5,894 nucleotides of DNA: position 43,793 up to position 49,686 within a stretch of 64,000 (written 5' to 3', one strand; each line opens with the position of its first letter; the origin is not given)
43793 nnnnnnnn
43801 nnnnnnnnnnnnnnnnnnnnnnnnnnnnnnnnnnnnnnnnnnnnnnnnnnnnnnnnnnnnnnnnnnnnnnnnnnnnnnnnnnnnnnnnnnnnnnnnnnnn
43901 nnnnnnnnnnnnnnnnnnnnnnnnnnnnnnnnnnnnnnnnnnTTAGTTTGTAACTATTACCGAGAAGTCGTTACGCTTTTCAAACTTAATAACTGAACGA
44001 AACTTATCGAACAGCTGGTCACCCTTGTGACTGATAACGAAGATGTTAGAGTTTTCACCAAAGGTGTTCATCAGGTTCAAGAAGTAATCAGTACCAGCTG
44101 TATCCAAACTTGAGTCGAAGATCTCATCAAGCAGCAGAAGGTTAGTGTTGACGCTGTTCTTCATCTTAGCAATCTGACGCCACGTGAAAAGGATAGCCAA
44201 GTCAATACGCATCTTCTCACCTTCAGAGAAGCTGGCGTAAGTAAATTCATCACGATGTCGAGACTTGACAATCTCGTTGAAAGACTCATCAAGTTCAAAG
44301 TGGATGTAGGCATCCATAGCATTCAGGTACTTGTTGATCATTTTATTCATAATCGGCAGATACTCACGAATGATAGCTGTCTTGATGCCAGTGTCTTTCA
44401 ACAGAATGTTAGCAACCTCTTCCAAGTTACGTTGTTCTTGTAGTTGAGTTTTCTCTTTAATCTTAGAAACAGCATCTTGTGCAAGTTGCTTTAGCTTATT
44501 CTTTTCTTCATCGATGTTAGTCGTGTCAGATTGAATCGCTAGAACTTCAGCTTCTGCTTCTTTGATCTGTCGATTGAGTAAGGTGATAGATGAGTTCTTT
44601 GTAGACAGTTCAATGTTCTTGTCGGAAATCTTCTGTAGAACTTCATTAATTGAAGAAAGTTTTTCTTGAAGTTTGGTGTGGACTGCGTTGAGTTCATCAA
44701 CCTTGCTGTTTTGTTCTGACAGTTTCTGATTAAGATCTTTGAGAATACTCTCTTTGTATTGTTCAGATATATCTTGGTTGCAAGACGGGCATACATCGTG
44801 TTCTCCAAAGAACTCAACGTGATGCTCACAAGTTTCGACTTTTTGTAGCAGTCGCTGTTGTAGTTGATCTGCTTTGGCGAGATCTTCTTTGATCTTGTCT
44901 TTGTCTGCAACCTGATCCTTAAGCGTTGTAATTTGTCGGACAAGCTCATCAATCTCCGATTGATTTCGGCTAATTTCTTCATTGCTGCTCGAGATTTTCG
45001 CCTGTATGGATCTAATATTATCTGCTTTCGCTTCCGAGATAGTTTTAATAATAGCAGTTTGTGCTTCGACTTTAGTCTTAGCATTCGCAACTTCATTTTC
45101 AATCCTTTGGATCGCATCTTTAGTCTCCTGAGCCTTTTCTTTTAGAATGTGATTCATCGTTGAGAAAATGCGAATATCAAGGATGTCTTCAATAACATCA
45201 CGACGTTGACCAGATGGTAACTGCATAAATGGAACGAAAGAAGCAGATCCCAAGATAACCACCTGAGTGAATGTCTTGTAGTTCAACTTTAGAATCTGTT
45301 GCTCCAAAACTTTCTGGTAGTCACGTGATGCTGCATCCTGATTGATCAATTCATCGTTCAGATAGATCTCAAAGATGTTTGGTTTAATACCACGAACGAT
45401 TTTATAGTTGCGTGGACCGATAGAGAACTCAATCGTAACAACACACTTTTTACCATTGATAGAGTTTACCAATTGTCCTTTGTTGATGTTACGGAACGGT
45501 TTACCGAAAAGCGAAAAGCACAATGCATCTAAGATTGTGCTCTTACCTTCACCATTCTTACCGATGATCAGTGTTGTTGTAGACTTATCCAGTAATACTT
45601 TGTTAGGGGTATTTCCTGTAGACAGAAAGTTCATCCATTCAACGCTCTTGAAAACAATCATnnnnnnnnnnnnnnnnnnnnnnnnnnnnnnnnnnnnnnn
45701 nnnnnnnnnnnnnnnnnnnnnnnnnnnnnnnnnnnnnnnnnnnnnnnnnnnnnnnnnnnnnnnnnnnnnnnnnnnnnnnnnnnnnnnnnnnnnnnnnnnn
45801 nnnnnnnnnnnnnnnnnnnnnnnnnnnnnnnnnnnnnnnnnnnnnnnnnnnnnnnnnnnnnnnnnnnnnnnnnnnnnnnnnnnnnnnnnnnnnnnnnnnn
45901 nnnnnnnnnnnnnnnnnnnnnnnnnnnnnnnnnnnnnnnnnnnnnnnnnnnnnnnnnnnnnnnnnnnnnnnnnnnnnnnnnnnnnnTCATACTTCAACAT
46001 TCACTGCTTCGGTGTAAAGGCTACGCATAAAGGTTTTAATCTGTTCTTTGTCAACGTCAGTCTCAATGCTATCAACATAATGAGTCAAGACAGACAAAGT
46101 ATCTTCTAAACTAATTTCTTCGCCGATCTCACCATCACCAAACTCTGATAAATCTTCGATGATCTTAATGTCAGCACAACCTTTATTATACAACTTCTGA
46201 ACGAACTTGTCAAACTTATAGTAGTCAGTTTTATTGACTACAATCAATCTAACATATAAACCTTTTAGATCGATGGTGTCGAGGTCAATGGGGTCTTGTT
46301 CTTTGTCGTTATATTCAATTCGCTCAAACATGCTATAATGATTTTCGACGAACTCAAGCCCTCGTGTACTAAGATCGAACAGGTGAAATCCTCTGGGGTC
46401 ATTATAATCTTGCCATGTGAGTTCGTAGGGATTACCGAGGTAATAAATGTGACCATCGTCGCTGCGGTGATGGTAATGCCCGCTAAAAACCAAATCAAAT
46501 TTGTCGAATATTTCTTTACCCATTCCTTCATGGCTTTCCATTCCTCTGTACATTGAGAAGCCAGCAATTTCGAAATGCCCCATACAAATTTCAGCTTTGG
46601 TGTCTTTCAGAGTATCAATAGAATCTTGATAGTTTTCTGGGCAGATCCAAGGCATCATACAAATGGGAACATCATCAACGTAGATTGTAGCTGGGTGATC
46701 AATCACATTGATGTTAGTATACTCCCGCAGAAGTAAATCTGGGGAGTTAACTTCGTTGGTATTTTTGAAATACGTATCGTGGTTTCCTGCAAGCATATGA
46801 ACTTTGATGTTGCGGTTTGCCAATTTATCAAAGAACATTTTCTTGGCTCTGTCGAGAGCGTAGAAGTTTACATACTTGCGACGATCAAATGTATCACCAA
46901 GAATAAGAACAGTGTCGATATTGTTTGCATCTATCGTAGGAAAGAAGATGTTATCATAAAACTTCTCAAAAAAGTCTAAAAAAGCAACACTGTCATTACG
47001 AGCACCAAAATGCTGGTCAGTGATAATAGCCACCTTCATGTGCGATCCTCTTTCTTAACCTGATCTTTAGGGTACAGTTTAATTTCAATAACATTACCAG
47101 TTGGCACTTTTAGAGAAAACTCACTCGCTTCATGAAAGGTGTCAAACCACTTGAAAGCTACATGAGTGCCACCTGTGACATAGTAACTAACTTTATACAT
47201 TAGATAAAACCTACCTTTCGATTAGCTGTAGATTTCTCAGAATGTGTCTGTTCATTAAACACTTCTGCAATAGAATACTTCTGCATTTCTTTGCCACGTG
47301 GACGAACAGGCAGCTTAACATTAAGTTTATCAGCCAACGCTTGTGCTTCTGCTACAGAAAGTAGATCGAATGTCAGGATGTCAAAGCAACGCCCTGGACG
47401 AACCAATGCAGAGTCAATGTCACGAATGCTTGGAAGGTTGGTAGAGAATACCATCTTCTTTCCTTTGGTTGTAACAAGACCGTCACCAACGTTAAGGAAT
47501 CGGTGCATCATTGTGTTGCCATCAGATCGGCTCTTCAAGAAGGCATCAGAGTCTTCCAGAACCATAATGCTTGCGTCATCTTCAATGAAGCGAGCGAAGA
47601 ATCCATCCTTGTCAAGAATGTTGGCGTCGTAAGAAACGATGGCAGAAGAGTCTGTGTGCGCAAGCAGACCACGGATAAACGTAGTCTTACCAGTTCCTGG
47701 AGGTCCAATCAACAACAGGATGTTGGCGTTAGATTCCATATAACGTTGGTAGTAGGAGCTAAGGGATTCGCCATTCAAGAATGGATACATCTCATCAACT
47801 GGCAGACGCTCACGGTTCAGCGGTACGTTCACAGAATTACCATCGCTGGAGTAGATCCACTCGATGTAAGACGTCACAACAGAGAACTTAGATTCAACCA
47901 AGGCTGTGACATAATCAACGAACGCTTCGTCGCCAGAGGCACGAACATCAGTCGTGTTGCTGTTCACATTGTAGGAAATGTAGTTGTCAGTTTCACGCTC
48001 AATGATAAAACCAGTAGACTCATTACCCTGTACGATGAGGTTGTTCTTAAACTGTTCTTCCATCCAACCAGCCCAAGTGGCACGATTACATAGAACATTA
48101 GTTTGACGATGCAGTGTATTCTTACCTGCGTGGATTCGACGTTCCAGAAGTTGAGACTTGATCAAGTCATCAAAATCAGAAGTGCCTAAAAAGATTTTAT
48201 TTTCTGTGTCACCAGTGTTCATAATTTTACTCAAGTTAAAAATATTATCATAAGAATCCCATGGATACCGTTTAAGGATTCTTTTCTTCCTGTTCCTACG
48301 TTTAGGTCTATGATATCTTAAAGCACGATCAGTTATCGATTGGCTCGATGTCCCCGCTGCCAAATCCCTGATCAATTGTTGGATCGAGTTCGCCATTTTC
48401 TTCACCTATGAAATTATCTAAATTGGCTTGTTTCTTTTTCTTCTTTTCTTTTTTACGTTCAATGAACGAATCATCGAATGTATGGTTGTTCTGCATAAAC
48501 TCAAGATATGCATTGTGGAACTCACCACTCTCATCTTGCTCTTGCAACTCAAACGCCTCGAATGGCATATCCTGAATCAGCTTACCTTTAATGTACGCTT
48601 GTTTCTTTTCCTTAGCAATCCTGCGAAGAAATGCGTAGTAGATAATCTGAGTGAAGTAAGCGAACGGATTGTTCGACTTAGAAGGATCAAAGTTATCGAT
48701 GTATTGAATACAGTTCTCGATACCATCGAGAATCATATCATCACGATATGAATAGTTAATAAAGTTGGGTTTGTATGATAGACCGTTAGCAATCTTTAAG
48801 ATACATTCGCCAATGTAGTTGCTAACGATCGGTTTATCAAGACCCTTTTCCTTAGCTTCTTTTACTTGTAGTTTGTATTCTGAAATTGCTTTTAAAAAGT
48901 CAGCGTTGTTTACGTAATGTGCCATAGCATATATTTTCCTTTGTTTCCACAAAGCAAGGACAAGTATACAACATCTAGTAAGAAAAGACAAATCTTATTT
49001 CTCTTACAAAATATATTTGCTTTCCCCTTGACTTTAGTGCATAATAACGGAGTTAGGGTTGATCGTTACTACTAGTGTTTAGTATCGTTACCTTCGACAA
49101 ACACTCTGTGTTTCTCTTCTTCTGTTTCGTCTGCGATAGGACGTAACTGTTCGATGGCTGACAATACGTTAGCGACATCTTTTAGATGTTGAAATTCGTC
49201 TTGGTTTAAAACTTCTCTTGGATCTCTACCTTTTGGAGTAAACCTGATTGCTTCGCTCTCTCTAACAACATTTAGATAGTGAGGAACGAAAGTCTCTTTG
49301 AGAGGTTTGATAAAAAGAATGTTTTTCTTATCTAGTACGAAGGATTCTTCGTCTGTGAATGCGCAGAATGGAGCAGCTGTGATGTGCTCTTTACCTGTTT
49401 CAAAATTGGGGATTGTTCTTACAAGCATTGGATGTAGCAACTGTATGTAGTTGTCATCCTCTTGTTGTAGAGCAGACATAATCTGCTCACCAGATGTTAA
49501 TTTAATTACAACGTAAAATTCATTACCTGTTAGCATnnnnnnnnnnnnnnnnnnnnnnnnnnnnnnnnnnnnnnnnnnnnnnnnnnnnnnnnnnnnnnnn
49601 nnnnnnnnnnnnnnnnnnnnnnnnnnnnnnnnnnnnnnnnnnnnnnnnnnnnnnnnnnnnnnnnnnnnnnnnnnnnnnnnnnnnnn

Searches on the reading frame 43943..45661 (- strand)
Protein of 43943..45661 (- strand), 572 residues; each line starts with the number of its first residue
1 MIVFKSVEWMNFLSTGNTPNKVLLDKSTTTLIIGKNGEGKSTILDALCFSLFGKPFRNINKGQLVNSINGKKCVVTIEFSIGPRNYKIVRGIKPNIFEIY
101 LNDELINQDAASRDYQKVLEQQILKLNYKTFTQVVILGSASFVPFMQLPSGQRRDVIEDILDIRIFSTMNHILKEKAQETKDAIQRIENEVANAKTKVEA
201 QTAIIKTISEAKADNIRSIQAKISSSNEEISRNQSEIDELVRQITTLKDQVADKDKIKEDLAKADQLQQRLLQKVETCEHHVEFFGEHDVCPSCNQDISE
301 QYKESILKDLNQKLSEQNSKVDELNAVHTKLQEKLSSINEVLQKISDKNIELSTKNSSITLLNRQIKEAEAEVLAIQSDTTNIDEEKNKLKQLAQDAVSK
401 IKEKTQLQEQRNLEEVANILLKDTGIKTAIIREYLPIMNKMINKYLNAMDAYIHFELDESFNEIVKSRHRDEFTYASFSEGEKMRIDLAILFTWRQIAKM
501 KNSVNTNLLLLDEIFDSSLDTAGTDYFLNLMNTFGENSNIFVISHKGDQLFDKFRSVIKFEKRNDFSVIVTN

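Call 9: search_protein_families(library=pfam, proteins=[window:43943-45661:-])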
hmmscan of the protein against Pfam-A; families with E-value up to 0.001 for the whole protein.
window:43943-45661:- (572 aa): 5 families
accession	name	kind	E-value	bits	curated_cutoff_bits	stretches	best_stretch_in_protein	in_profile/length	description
PF02463.25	SMC_N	-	1.4e-09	38.2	40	1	5-559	3-210/220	RecF/RecN/SMC N terminal domain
PF13555.12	AAA_29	-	5.3e-07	29.7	27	1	22-61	17-56/61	P-loop containing region of AAA domain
PF13476.12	AAA_23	-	7.7e-07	30.4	27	0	22-231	15-180/201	AAA domain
PF06818.20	Fez1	-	0.00076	20.4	34.4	0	310-413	19-126/199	Fez1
PF13175.12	AAA_15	-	0.00087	19.4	32.1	1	22-259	19-266/374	AAA ATPase domain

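Call 10: search_dna_similar(query=window:43943-45661:-, collection=phages, mode=protein, max_rows=30)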
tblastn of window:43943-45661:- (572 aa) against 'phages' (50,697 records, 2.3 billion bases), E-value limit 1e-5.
Records with a match: 4239; places in all: 4264; records where one place covers at least 80% of the query: 3947.
Best place of each record, by identity: <60% 4239.
By first word of the organism name: Escherichia 808; Vibrio 484; Salmonella 472; Klebsiella 420; Synechococcus 377; Staphylococcus 344; Bacillus 228; Shigella 93; Aeromonas 81; Acinetobacter 72; and 73 more.
By host as written in the record: - 872; Escherichia coli 323; Klebsiella pneumoniae 141; Staphylococcus aureus 112; Synechococcus 107; Salmonella enterica subsp. enterica serovar Enteritidis PT1 60; Salmonella enterica 51; Escherichia coli O157:H7 47; and 875 more.
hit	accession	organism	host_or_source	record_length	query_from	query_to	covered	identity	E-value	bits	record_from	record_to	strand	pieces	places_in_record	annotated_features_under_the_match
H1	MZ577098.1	Methylophilales phage Melnitz-3 EXVC039M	Methylophilales_sp._H5P1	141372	1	569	99%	49.0%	5e-167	531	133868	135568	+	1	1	RecF/RecN/SMC N terminal domain protein | calcineurin-like phosphoesterase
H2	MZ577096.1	Methylophilales phage Melnitz-2 EXVC040M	Methylophilales_sp._H5P1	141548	1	569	99%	49.0%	5e-167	531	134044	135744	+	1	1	RecF/RecN/SMC N terminal domain protein | calcineurin-like phosphoesterase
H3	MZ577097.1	Methylophilales phage Melnitz EXVC044M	Methylophilales_sp._H5P1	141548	1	569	99%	49.0%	5e-167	531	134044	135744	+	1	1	RecF/RecN/SMC N terminal domain protein | calcineurin-like phosphoesterase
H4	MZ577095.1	Methylophilales phage Melnitz-1 EXVC043M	Methylophilales_sp._H5P1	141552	1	569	99%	49.0%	5e-167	531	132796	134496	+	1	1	hypothetical protein (x2)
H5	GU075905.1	Prochlorococcus phage P-HM2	Prochlorococcus sp. MED4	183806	5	569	99%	48.6%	2e-161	515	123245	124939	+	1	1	gp46: recombination endonuclease subunit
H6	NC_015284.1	Prochlorococcus phage P-HM2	Prochlorococcus sp. MED4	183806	5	569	99%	48.6%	2e-161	515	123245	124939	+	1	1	gp46: SbcC-like subunit of palindrome specific endonuclease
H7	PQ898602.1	Synechococcus phage S-SCSM2R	Synechococcus sp. WH7803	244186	1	567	99%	47.4%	5e-152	488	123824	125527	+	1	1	endonuclease | DUF3110 domain-containing protein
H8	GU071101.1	Prochlorococcus phage P-HM1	Prochlorococcus sp. MED4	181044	5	570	99%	47.4%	7e-161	514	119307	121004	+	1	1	gp46: recombination endonuclease subunit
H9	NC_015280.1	Prochlorococcus phage P-HM1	Prochlorococcus sp. MED4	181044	5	570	99%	47.4%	7e-161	514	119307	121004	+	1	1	gp46: SbcC-like subunit of palindrome specific endonuclease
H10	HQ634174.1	Prochlorococcus phage MED4-213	Prochlorococcus MED4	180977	5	569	99%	47.2%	2e-159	510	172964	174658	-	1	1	hypothetical protein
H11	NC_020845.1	Prochlorococcus phage MED4-213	Prochlorococcus MED4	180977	5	569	99%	47.2%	2e-159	510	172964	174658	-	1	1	SbcC-like subunit of palindrome specific endonuclease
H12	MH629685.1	Synechococcus virus S-PRM1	Synechococcus sp. WH 7803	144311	1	571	100%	46.7%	3e-154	495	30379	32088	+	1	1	recombinase endonuclease subunit | hypothetical protein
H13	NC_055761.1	Synechococcus virus S-PRM1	Synechococcus sp. WH 7803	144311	1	571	100%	46.7%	3e-154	495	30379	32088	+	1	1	SbcC-like subunit of palindrome specific endonuclease | hypothetical protein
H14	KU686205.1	Synechococcus phage S-CAM9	Synechococcus sp.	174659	1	571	100%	46.6%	2e-151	486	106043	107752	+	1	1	recombination-related endonuclease | hypothetical protein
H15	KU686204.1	Synechococcus phage S-CAM9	Synechococcus sp.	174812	1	571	100%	46.6%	4e-151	486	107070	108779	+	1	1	recombination-related endonuclease | hypothetical protein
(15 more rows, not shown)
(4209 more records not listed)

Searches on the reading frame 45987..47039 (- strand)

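Call 54: search_protein_families(library=phrogs, max_evalue=0.0001, proteins=[window:45987-47039:-])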
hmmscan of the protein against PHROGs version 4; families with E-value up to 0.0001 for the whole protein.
window:45987-47039:- (350 aa): 2 families
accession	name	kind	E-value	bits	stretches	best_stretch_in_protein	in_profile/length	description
phrog_100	-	DNA, RNA and nucleotide metabolism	4.7e-118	397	1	1-349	29-379/989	SbcD-like subunit of palindrome specific endonuclease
phrog_1649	-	other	1.1e-08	35.1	1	1-126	36-142/308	metallo-phosphoesterase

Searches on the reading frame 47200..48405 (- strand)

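Call 54: search_protein_families(library=phrogs, max_evalue=0.0001, proteins=[window:47200-48405:-])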
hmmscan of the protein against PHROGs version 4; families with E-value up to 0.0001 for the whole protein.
window:47200-48405:- (401 aa): 9 families
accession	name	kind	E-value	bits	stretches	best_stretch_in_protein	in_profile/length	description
phrog_14322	-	unknown function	7e-60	204.3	1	147-400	137-397/398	-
phrog_35110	-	unknown function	2.1e-26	93.7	2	279-356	334-411/455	-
phrog_37885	-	unknown function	2.3e-13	51.2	1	203-334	41-173/176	-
phrog_7485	-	unknown function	1.2e-12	48.5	1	230-384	230-399/430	-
phrog_33861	-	unknown function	1.4e-12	48.1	1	280-358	285-365/407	-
phrog_11907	-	other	1.6e-10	41.8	1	261-357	232-336/400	ATPase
phrog_9172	-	unknown function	2.2e-06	27.8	1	219-383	101-279/509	-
phrog_10440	-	unknown function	6.3e-06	25.9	1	230-344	235-349/483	-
phrog_3757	-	unknown function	4.9e-05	23.9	0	222-243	121-142/367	-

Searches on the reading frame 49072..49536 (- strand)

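Call 54: search_protein_families(library=phrogs, max_evalue=0.0001, proteins=[window:49072-49536:-])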
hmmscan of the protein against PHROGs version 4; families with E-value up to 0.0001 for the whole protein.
window:49072-49536:- (154 aa): 2 families
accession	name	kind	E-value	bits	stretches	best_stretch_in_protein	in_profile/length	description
phrog_471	-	other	5e-12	47.2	1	5-98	5-104/138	methylamine utilization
phrog_527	-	unknown function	6.6e-08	33.7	1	10-93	6-86/97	-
